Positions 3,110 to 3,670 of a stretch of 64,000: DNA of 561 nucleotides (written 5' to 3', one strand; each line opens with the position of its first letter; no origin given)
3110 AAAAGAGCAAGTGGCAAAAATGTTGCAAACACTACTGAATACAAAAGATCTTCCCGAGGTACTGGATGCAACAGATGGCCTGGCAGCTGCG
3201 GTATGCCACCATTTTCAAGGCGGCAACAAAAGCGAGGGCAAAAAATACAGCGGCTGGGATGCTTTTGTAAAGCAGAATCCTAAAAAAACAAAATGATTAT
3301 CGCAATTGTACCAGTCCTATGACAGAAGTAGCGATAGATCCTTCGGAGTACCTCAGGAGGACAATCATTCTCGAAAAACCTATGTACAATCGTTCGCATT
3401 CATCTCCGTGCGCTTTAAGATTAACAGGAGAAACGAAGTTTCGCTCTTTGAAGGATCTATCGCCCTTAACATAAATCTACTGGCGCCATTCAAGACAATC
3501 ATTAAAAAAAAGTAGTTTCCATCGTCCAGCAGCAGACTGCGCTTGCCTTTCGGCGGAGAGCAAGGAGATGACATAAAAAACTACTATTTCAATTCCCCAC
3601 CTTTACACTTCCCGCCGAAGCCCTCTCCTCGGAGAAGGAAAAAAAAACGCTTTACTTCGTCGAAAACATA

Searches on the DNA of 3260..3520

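Call 48: search_rna_families(source=window, start=3260, end=3520, threshold=evalue, max_evalue=10)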
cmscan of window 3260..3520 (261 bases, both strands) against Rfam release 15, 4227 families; matches with E-value up to 10: 4.
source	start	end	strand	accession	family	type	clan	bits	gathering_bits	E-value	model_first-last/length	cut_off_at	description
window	3260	3302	+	RF01871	MALAT1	Gene; lncRNA;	-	17.5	70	5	52-95/95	5'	Metastasis associated lung adenocarcinoma transcript 1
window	3280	3312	+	RF01376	CRISPR-DR63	Gene; CRISPR;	CL00015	17.2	37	3.2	1-37/37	no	CRISPR RNA direct repeat element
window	3270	3350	+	RF00205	snoR41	Gene; snRNA; snoRNA; CD-box;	CL00068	15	40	6.6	1-97/97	no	Small nucleolar RNA R41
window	3477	3513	+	RF00032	Histone3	Cis-reg;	-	12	34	3.2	1-46/46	no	Histone 3' UTR stem-loop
